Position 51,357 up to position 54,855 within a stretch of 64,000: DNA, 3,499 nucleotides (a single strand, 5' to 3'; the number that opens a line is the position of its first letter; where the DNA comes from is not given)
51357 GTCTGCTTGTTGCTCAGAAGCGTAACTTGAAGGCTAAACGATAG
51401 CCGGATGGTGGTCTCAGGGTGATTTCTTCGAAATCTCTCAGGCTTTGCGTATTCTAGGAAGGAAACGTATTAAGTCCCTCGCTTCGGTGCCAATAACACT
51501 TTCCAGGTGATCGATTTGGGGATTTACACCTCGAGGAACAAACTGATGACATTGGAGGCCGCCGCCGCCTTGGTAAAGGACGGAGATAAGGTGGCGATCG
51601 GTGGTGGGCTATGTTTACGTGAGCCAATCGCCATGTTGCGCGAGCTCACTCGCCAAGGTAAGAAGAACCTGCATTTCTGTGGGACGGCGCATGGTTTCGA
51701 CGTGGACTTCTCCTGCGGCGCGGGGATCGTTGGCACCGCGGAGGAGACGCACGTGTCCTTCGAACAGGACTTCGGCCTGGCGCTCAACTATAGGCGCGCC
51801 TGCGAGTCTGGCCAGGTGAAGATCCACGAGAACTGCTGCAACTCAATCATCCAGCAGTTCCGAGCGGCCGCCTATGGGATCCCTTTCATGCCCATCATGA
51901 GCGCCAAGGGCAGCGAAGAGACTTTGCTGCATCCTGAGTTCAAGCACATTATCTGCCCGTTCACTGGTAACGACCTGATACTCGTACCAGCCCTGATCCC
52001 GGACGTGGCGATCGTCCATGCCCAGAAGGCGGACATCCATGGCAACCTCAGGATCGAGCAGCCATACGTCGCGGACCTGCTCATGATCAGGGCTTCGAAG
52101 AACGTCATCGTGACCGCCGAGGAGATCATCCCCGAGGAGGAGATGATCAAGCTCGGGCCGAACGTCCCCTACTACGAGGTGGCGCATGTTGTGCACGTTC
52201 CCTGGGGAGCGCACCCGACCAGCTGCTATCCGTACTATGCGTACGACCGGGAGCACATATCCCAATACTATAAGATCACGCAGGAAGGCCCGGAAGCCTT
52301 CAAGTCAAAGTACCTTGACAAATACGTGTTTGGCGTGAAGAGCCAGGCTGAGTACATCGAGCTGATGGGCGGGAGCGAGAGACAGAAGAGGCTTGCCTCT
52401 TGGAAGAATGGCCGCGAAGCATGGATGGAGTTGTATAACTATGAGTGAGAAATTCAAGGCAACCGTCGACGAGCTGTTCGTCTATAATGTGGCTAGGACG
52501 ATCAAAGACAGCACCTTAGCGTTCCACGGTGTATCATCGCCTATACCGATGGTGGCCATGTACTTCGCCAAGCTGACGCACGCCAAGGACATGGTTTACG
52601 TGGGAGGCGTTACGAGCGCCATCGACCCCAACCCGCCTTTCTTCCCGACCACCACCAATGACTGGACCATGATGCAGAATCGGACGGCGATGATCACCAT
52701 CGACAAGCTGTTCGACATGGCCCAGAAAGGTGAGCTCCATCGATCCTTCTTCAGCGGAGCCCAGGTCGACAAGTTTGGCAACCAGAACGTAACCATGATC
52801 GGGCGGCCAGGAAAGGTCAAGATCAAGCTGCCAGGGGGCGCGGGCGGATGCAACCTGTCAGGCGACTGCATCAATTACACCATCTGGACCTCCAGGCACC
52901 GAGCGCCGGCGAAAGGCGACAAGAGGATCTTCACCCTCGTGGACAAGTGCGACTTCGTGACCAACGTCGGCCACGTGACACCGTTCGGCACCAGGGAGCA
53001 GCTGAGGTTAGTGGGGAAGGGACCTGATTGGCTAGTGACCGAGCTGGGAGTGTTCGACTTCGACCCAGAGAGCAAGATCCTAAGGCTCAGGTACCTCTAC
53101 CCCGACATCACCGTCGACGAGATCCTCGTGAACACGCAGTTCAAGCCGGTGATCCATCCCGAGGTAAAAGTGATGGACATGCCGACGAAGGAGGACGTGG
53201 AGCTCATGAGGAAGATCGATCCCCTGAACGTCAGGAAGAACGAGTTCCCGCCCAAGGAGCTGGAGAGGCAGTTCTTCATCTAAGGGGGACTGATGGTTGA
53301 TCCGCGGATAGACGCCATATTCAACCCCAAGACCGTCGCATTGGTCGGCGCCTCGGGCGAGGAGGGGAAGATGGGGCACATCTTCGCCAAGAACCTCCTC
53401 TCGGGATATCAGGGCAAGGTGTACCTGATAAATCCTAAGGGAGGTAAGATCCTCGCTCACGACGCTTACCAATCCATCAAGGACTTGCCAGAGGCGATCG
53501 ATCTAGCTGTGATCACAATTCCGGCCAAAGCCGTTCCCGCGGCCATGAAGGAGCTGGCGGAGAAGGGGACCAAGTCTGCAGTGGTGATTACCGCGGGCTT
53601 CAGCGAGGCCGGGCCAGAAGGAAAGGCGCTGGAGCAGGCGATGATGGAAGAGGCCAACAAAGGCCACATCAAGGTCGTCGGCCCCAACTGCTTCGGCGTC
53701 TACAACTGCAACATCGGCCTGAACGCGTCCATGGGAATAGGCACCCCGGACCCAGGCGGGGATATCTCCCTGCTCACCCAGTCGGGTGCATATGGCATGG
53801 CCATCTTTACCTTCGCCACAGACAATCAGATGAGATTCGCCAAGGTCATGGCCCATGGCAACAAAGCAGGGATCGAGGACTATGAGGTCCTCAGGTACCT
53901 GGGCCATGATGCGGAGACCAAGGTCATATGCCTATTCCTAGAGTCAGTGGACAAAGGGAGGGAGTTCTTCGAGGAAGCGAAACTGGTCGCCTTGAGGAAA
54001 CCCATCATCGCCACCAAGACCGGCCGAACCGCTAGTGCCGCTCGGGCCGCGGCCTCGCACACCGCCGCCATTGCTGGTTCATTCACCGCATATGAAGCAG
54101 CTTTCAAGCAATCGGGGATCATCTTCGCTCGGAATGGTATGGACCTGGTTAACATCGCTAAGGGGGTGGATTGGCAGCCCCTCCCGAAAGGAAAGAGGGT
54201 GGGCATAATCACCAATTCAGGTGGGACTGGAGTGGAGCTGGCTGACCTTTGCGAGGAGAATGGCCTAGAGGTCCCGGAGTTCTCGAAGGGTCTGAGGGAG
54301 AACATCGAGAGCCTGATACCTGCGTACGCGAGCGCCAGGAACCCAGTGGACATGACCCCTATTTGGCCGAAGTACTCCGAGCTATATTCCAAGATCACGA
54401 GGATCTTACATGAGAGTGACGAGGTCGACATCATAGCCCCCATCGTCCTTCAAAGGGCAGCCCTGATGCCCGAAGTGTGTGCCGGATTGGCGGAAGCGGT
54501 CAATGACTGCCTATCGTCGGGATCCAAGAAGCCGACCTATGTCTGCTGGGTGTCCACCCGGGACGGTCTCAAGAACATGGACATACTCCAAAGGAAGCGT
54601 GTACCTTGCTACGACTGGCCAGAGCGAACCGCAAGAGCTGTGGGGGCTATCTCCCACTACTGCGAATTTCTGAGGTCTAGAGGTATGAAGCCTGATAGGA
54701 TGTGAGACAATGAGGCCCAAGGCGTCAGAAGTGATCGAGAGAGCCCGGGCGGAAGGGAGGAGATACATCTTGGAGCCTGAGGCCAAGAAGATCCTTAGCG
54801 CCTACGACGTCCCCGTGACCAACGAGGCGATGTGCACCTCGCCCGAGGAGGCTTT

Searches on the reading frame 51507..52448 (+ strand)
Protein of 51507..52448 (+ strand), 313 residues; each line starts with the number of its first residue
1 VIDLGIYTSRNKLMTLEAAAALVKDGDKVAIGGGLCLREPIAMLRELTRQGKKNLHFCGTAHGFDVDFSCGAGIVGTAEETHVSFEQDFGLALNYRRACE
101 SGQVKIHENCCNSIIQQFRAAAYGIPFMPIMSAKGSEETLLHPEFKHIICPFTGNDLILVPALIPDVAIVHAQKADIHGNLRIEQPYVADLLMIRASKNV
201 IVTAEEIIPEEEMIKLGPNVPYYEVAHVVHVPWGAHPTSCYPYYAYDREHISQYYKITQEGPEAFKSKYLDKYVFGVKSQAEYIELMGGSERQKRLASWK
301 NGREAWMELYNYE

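Call 4: search_protein_families(library=pfam, proteins=[window:51507-52448:+])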
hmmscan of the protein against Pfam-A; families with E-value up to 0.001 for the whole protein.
window:51507-52448:+ (313 aa): 1 family
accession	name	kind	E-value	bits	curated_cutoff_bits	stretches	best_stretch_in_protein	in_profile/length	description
PF01144.29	CoA_trans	-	3.3e-24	85.9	23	1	14-230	2-216/217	Coenzyme A transferase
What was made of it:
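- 51507..52448 (+): Glutaconate-CoA-transferase-family subunit A-like protein (CoAT-like alpha). Pfam CoA_trans (call 4).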

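Call 5: search_protein_families(library=ncbifam, proteins=[window:51507-52448:+])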
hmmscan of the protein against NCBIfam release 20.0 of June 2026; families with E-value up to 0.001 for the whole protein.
window:51507-52448:+ (313 aa): 2 families
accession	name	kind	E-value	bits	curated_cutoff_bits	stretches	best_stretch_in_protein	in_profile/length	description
NF007394.0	PRK09920.1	equivalog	3.2e-08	33.4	315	1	10-212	2-197/219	acetate CoA-transferase subunit alpha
TIGR02429.1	pcaI_scoA_fam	subfamily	6e-08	32.3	128.5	1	14-212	7-200/222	3-oxoacid CoA-transferase subunit A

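Call 27: search_solved_structures(query=window:51507-52448:+, max_evalue=0.001)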
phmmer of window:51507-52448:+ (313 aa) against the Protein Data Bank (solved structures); distinct sequences matched with E-value up to 0.001: 13.
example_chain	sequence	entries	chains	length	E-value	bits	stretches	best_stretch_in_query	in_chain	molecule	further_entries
1poi_A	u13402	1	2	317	9.3e-35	123.6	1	12-290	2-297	GLUTACONATE COENZYME A-TRANSFERASE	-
5mzw_A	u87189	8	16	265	4e-32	114.9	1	14-264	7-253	Glutaconate CoA-transferase family, subunit A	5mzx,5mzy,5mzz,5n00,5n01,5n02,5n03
6coj_A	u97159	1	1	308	3e-21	79.2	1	4-277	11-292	Probable CoA-transferase alpha subunit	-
6co6_A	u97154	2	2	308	9.6e-21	77.5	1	4-277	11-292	Probable CoA-transferase alpha subunit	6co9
6con_A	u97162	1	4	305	8.3e-18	67.9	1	12-270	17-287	CoA-transferase subunit alpha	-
8k9h_B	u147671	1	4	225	1.9e-10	43.7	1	10-211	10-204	Acetoacetate:butyrate/acetate coenzyme A transferase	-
3cdk_A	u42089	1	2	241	8e-09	38.4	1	14-229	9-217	Succinyl-CoA:3-ketoacid-coenzyme A transferase subunit A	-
3rrl_A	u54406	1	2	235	2.3e-06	30.3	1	10-228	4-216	Succinyl-CoA:3-ketoacid-coenzyme A transferase subunit A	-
9cq2_A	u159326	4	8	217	2.6e-05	26.8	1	16-212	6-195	3-oxoacid CoA-transferase, A subunit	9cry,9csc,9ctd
4kgb_A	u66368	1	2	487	2.8e-05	26.8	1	19-210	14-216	Succinyl-CoA:3-ketoacid-coenzyme A transferase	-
5dbn_A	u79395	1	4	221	0.00015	24.4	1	10-208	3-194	Acetate CoA-transferase subunit alpha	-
1k6d_A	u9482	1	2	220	0.00019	24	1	10-208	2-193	ACETATE COA-TRANSFERASE ALPHA SUBUNIT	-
3dlx_A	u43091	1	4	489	0.00054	22.5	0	22-209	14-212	Succinyl-CoA:3-ketoacid-coenzyme A transferase 1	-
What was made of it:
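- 51507..52448 (+): Best solved relatives are GctA 1poi, AibA 5mzw and IpdA 6coj (call 27).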

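Call 63: find_homologous_proteins(query=window:51507-52448:+, max_evalue=1e-15)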
Query window:51507-52448:+ (313 aa): 728 proteins with E <= 1e-15 among 1943 candidates; the best 120 are listed.
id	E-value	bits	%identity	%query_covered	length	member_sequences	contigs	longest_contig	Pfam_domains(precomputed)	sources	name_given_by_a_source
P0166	5.0e-199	678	94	99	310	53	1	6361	PF01144.30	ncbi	-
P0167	3.4e-173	593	81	97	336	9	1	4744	PF01144.30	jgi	-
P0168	1.4e-171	588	79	99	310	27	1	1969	PF01144.30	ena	-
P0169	7.6e-159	546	73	99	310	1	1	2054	PF01144.30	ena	-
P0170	9.1e-153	526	70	99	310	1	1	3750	PF01144.30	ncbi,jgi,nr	ncbi:MAG: CoA transferase subunit A [Euryarchaeota archaeon]|nr:CoA transferase subunit A [Euryarcha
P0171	5.0e-151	520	70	99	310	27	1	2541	PF01144.30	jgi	jgi:glutaconate CoA-transferase subunit A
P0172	7.9e-150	516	70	99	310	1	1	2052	PF01144.30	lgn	-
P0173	4.0e-148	511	69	99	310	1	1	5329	PF01144.30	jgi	-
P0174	9.9e-148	510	68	99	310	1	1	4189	PF01144.30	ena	-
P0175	1.2e-146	506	68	99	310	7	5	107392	PF01144.30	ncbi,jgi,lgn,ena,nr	ncbi:MAG: hypothetical protein NO474_01595 [Methanomassiliicoccales archaeon]|nr:hypothetical protei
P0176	2.3e-146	505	68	99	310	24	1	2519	PF01144.30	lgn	-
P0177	4.6e-145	501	66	99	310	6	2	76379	PF01144.30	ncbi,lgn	ncbi:MAG: CoA transferase subunit A [Methanomassiliicoccales archaeon]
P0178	6.2e-145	500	67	99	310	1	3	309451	PF01144.30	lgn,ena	-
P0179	2.6e-144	498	67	99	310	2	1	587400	PF01144.30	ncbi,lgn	-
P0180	2.7e-144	498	68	99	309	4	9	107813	PF01144.30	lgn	-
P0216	2.4e-115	403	54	98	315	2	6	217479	PF01144.30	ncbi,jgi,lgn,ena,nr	ncbi:MAG TPA: CoA-transferase [Ktedonobacteraceae bacterium]|nr:CoA-transferase [Ktedonobacteraceae 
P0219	4.9e-115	402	57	98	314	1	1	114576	PF01144.30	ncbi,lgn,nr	ncbi:MAG: hypothetical protein PHY45_06825 [Rhodocyclaceae bacterium]|nr:hypothetical protein [Rhodo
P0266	5.6e-110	386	55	98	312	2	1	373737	PF01144.30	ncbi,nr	ncbi:MAG TPA: CoA-transferase [Thermodesulfobacteriota bacterium]|nr:CoA-transferase [Thermodesulfob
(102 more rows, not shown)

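Call 64: find_encoding_contigs(protein=P0219, flank=7000, max_places=1)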
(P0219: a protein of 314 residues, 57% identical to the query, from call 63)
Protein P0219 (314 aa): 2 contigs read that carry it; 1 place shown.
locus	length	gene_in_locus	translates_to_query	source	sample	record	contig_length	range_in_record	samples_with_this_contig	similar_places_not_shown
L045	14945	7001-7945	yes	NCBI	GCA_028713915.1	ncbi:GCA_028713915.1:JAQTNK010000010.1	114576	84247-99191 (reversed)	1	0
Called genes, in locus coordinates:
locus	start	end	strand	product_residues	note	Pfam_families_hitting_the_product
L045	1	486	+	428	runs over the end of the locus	PF00012:HSP70, PF06723:MreB_Mbl (weak), PF00012:HSP70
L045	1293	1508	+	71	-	-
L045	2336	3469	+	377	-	PF01717:Meth_synt_2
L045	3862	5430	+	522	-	PF07992:Pyr_redox_2, PF13738:Pyr_redox_3, PF00070:Pyr_redox, PF02852:Pyr_redox_dim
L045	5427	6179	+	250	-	PF00106:adh_short, PF01370:Epimerase (weak), PF08659:KR, PF23441:SDR (weak), PF13561:adh_short_C2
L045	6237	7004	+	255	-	PF00106:adh_short, PF23441:SDR (weak), PF08659:KR, PF13561:adh_short_C2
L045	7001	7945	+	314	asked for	PF01144:CoA_trans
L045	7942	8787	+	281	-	-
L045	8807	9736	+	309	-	PF24830:DUF7714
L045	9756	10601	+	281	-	PF02679:ComA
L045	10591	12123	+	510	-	PF00206:Lyase_1, PF14698:ASL_C2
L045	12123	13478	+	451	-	PF00206:Lyase_1, PF10397:ADSL_C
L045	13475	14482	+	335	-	PF00291:PALP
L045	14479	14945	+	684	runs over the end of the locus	PF02629:CoA_binding, PF13380:CoA_binding_2, PF13607:Succ_CoA_lig, PF19045:Ligase_CoA_2, PF13549:ATP-grasp_5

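Call 65: find_encoding_contigs(protein=P0266, flank=7000, max_places=1)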
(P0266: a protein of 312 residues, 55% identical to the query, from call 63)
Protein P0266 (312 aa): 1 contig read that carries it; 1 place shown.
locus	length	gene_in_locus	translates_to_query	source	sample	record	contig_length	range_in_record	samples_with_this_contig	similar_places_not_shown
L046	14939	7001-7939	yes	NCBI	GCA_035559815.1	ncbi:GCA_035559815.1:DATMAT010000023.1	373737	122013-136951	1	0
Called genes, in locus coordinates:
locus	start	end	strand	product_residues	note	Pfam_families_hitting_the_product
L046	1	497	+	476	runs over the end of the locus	PF03743:TrbI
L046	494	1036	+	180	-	PF09676:TraV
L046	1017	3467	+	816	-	PF11130:TraC_F_IV, PF19044:P-loop_TraG, PF01935:DUF87 (weak), PF12846:AAA_10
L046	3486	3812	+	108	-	PF09677:TrbI_Ftype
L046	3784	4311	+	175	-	PF10502:Peptidase_S26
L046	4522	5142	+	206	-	-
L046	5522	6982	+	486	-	PF00171:Aldedh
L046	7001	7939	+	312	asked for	PF01144:CoA_trans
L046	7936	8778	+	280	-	PF01144:CoA_trans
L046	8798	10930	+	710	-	PF02629:CoA_binding, PF13380:CoA_binding_2, PF13607:Succ_CoA_lig, PF19045:Ligase_CoA_2, PF13549:ATP-grasp_5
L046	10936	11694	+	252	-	PF00106:adh_short, PF08659:KR (weak), PF13561:adh_short_C2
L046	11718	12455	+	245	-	PF12728:HTH_17, PF14417:MEDS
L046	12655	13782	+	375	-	PF01717:Meth_synt_2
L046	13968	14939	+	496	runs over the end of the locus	PF07992:Pyr_redox_2, PF13738:Pyr_redox_3, PF00070:Pyr_redox, PF02852:Pyr_redox_dim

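Call 66: find_encoding_contigs(protein=P0216, flank=7000, max_places=1)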
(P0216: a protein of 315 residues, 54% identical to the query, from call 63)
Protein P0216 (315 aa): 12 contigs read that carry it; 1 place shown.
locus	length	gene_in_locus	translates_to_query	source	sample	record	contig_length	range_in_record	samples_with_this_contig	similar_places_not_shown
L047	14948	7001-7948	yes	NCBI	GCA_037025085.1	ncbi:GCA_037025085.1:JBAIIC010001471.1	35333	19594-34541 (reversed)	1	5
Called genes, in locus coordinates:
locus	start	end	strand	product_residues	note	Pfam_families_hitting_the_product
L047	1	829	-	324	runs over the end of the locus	PF00676:E1_dh, PF00456:Transketolase_N (weak), PF02775:TPP_enzyme_C (weak)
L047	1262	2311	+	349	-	PF01717:Meth_synt_2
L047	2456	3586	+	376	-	PF01717:Meth_synt_2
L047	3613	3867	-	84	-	-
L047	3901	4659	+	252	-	PF00106:adh_short, PF08659:KR, PF13561:adh_short_C2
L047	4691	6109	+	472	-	PF00171:Aldedh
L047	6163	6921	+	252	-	PF00106:adh_short, PF08659:KR, PF23441:SDR (weak), PF13561:adh_short_C2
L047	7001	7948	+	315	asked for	PF01144:CoA_trans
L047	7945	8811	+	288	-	PF01144:CoA_trans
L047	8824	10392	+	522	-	PF07992:Pyr_redox_2, PF13738:Pyr_redox_3, PF00070:Pyr_redox, PF02852:Pyr_redox_dim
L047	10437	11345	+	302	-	PF24830:DUF7714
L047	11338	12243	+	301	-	PF02679:ComA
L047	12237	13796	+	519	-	PF00206:Lyase_1, PF14698:ASL_C2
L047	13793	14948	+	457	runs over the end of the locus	PF00206:Lyase_1, PF10397:ADSL_C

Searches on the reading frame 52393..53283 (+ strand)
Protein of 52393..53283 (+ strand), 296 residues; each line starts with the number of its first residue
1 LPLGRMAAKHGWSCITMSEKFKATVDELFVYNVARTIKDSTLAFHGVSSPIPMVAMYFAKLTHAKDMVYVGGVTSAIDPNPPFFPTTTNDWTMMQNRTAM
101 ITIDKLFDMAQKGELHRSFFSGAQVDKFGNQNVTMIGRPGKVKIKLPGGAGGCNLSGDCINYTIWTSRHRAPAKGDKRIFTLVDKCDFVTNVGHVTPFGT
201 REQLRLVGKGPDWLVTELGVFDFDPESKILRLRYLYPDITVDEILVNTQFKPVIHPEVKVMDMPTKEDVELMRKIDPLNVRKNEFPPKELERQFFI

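Call 4: search_protein_families(library=pfam, proteins=[window:52393-53283:+])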
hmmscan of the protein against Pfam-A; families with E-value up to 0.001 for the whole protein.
window:52393-53283:+ (296 aa): 1 family
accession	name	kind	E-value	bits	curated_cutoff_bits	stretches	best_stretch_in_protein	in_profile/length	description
PF01144.29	CoA_trans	-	1.1e-07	31.9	23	1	106-246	91-216/217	Coenzyme A transferase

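Call 5: search_protein_families(library=ncbifam, proteins=[window:52393-53283:+])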
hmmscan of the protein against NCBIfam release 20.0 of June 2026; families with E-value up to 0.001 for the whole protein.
window:52393-53283:+ (296 aa): 1 family
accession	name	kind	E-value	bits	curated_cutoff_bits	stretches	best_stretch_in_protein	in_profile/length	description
NF052271.1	Staph_FadX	equivalog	5.5e-05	22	750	1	88-263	334-503/523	fatty acid degradation protein FadX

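Call 51: search_solved_structures(query=window:52450-53283:+, max_evalue=0.01, show_alignments=2)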
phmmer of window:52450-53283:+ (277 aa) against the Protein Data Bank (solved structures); distinct sequences matched with E-value up to 0.01: 8.
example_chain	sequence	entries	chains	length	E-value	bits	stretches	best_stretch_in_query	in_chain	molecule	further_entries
5n00_B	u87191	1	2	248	2.1e-22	83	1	7-136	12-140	Glutaconate CoA-transferase family, subunit B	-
5n02_D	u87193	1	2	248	2.3e-22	82.9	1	7-136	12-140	Glutaconate CoA-transferase family, subunit B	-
5n01_D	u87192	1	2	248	2.3e-22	82.9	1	7-136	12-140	Glutaconate CoA-transferase family, subunit B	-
5n03_D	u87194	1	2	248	2.6e-22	82.7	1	7-136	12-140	Glutaconate CoA-transferase family, subunit B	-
5mzw_D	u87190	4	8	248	4.9e-22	81.8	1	7-136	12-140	Glutaconate CoA-transferase family, subunit B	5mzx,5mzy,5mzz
1poi_B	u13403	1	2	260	1.5e-16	63.9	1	8-258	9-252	GLUTACONATE COENZYME A-TRANSFERASE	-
6co6_B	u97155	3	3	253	2.4e-11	46.8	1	82-265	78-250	Probable CoA-transferase beta subunit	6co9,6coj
6con_B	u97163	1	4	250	6.5e-09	38.8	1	34-265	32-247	CoA-transferase subunit beta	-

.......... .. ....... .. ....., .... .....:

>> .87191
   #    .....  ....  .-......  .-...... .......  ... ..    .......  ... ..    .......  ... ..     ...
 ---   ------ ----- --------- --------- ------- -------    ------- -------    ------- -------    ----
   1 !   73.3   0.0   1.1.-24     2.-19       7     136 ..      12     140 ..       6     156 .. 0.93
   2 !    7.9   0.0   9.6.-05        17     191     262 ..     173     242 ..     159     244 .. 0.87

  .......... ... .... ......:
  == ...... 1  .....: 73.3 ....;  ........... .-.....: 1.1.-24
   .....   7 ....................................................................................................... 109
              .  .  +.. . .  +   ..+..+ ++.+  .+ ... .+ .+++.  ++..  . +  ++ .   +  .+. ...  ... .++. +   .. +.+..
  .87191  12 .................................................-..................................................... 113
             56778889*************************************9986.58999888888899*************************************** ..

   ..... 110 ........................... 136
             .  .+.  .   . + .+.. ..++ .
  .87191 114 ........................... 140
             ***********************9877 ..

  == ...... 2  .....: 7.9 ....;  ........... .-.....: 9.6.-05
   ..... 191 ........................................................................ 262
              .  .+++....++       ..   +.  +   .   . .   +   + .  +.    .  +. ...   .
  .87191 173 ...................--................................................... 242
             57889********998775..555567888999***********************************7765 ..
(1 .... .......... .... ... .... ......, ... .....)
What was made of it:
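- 52393..53283 (+): CoAT-like beta subunit that lacks the family-I catalytic glutamate. The start is probably near 52408. Best solved relative is AibB at 2e-22, ahead of GctB at 1.5e-16 (call 51).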

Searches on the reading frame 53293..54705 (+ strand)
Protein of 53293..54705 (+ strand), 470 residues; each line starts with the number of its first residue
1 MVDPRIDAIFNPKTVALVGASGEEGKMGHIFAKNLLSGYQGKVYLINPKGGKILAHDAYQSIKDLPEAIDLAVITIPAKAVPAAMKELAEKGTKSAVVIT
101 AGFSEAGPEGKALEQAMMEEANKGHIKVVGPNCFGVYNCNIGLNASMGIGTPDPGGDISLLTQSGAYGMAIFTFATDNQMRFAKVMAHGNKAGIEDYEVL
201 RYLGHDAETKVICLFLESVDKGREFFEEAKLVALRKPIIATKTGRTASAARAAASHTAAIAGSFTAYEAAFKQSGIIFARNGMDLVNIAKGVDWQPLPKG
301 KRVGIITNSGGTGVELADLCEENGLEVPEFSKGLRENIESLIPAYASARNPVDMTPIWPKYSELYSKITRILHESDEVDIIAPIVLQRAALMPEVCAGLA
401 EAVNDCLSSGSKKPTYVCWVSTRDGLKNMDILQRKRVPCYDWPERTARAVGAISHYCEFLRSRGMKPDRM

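Call 4: search_protein_families(library=pfam, proteins=[window:53293-54705:+])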
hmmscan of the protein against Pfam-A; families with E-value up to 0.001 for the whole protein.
window:53293-54705:+ (470 aa): 4 families
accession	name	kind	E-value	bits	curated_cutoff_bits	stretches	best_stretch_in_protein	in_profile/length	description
PF13607.11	Succ_CoA_lig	-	6.8e-43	146.2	27.4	1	156-290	2-136/138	Succinyl-CoA ligase like flavodoxin domain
PF13380.12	CoA_binding_2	-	2.5e-25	89.6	22.8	1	13-137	1-114/116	CoA binding domain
PF02629.25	CoA_binding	-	8.6e-15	55.7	22.3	1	12-102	3-97/97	CoA binding domain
PF19045.5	Ligase_CoA_2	-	1.5e-09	38.6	23.7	1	303-450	1-147/162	Ligase-CoA domain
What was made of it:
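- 53293..54705 (+): ADP-forming acyl-CoA synthetase, alpha subunit. Pfam CoA_binding, Succ_CoA_lig and Ligase_CoA_2 (call 4).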

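Call 5: search_protein_families(library=ncbifam, proteins=[window:53293-54705:+])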
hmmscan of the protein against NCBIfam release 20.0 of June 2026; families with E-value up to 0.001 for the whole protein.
window:53293-54705:+ (470 aa): 6 families
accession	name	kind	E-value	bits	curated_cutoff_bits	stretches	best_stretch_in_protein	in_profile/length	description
TIGR02717.1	AcCoA-syn-alpha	equivalog_domain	1e-127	426.5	567.15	1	7-456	2-446/447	acetate--CoA ligase alpha subunit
NF045494.1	AcCoALig_Archglob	equivalog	4.7e-103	345.8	1200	1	6-456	218-662/665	acetate--CoA ligase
NF045493.1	HydDutCoALig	equivalog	7.8e-88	295.8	1300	1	8-463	5-456/698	4-hydroxybutyrate--CoA ligase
NF045492.1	HydPropCoALig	equivalog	2.3e-77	260.9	1300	1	6-455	248-695/700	3-hydroxypropionate--CoA ligase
NF004230.0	PRK05678.1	equivalog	1.1e-11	44.5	336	1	22-288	15-283/291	succinate--CoA ligase subunit alpha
TIGR01019.1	sucCoAalpha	subfamily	5e-10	39.3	353.2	1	25-288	16-281/286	succinate--CoA ligase subunit alpha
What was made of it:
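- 53293..54705 (+): TIGR02717 scores 426 bits against a cut-off of 567 (call 5).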
